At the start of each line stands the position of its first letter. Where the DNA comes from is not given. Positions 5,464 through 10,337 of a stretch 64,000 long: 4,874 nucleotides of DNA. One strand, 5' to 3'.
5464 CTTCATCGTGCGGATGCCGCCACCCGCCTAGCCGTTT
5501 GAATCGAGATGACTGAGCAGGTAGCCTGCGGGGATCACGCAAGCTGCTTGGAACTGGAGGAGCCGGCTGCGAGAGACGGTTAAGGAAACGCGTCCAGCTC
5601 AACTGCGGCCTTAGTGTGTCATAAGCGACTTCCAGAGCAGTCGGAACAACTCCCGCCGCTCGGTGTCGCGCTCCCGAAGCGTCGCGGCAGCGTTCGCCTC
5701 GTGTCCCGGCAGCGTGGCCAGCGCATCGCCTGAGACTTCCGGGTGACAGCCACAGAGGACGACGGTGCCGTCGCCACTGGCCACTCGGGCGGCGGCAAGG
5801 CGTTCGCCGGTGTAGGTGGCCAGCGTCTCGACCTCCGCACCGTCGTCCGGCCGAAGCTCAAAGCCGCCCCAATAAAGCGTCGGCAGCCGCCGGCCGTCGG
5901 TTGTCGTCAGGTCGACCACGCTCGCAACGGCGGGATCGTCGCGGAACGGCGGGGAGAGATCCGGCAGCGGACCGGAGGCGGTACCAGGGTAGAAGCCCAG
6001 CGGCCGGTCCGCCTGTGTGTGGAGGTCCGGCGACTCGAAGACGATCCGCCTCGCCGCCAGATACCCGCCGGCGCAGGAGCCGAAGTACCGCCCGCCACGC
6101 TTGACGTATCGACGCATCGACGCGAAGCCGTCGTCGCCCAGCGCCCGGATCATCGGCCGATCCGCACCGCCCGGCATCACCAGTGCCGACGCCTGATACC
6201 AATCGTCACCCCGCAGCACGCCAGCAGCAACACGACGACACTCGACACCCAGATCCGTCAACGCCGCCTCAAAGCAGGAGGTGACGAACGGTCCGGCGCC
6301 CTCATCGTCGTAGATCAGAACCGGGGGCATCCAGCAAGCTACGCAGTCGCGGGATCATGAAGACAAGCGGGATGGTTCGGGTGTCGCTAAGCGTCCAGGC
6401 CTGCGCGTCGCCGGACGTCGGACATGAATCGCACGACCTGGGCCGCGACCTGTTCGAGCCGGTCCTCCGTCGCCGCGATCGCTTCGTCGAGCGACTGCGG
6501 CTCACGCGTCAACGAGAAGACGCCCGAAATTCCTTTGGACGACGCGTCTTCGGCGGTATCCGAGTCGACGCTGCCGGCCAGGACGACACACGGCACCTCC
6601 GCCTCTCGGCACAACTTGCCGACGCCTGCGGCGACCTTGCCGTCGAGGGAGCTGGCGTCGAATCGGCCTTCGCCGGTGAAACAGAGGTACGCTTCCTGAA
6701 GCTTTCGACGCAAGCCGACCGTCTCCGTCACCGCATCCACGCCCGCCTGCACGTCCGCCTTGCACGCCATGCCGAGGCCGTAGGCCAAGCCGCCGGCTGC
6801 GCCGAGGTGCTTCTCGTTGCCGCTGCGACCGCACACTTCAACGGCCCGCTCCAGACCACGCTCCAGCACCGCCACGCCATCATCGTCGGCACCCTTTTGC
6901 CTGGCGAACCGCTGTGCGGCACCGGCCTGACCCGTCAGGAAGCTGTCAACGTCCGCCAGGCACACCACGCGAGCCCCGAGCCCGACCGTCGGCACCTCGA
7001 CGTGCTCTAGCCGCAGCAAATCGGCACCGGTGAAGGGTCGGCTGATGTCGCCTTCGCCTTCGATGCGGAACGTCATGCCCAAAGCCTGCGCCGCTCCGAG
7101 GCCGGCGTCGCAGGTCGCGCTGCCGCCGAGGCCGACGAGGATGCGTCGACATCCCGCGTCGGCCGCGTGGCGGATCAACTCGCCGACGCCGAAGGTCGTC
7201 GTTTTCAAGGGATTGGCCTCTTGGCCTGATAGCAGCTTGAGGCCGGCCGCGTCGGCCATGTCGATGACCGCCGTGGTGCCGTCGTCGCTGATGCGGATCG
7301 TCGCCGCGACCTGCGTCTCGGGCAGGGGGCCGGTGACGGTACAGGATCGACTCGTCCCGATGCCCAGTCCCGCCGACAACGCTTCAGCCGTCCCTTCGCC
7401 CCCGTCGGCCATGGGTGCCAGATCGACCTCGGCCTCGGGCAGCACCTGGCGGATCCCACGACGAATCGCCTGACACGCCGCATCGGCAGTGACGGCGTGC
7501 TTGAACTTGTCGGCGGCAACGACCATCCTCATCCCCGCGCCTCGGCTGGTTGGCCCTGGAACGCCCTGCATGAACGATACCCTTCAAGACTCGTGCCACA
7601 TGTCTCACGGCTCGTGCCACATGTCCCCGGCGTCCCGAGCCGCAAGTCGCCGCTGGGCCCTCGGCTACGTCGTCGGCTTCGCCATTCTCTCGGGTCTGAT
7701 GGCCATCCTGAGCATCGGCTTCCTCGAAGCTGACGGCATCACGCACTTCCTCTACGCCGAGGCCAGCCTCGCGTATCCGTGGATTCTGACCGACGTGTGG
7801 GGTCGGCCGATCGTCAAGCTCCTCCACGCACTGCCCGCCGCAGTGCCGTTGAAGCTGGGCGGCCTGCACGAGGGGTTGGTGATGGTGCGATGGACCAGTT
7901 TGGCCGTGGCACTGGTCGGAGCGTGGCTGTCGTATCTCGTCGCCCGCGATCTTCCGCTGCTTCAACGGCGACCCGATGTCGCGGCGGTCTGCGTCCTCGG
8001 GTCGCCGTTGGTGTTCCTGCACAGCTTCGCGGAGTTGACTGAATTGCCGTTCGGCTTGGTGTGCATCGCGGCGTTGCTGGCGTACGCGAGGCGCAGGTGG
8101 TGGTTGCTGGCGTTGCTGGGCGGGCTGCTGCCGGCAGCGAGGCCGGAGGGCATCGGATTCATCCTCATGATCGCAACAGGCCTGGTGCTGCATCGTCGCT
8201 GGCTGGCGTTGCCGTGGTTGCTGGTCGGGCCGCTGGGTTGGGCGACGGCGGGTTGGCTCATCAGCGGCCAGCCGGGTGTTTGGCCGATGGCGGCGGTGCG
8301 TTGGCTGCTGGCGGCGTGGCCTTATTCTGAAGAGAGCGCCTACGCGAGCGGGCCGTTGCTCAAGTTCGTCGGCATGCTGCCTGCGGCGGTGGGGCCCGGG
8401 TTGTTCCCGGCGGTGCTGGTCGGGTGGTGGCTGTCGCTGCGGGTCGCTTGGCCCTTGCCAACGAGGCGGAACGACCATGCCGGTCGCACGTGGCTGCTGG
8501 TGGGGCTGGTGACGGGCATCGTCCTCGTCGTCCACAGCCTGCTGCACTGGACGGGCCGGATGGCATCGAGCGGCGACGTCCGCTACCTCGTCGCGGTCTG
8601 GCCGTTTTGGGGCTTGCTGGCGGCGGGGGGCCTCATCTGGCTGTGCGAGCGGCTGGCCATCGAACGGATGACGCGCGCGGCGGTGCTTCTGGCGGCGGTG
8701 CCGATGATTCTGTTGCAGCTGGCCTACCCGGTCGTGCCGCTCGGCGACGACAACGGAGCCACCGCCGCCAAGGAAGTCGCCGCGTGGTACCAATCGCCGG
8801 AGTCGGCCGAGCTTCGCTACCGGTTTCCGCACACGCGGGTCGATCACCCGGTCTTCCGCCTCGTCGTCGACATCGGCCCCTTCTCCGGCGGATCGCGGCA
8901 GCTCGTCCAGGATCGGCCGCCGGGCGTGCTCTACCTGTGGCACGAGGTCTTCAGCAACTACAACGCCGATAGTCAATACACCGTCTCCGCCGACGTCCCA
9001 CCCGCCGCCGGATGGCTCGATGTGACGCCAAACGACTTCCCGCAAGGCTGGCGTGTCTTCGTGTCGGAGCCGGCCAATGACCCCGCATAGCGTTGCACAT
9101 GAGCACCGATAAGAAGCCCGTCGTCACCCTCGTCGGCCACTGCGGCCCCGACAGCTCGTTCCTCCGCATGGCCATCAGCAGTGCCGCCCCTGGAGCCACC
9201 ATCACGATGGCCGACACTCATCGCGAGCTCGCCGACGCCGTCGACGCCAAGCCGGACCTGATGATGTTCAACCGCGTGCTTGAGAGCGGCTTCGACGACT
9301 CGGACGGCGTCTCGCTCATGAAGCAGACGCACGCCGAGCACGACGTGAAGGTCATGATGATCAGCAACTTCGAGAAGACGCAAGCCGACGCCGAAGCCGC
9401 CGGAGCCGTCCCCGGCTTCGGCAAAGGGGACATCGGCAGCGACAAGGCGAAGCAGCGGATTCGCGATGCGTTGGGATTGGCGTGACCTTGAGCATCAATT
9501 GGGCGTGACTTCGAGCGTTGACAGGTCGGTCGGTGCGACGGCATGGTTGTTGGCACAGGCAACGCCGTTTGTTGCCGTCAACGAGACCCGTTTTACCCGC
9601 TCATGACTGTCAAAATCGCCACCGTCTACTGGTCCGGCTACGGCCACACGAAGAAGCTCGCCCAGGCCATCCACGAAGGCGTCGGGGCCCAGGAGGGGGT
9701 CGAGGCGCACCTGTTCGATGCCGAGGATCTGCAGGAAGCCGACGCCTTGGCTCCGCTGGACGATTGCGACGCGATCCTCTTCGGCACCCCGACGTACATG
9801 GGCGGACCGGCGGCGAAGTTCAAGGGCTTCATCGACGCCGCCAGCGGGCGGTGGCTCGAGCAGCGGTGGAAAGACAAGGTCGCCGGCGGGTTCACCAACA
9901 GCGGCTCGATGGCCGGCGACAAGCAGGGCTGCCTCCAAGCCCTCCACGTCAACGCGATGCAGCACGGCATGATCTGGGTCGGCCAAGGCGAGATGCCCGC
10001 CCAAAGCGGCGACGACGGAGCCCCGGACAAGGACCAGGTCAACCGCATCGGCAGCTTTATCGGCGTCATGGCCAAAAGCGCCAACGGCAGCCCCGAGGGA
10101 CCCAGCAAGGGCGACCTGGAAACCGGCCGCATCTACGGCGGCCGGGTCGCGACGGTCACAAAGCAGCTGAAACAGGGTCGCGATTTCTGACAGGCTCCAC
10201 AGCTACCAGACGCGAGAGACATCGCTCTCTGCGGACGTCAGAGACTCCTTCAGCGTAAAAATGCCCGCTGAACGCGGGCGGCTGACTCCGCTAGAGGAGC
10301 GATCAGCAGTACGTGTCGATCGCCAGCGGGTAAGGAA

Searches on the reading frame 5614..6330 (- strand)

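Call 50: search_protein_families(library=pfam, proteins=[window:5614-6330:-], max_evalue=0.001)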
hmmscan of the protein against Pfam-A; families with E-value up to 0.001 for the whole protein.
window:5614-6330:- (239 aa): 1 family
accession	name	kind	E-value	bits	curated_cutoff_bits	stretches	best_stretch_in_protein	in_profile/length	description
PF09825.15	BPL_N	-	5.1e-33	114.6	24.2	1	4-236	3-261/283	Biotin-protein ligase, N terminal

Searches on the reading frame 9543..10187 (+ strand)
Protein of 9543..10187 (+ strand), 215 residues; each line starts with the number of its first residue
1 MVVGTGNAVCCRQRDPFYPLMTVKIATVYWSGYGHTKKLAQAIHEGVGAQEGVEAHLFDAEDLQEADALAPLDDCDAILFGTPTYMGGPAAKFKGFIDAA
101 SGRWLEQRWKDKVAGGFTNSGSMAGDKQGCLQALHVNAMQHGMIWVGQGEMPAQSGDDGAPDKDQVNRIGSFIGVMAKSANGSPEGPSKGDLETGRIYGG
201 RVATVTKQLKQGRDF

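Call 50: search_protein_families(library=pfam, proteins=[window:9543-10187:+], max_evalue=0.001)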
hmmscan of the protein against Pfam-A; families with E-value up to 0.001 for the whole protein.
window:9543-10187:+ (215 aa): 4 families
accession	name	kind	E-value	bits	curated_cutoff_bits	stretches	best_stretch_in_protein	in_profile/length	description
PF03358.20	FMN_red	-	8e-14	51.9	24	1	34-153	14-147/152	NADPH-dependent FMN reductase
PF00258.30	Flavodoxin_1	-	8.8e-09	36.1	25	1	28-103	2-75/143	Flavodoxin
PF12724.12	Flavodoxin_5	-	1.3e-08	35.7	27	1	28-100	3-69/145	Flavodoxin domain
PF02525.22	Flavodoxin_2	-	8.5e-05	22.8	27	1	39-99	20-102/198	Flavodoxin-like fold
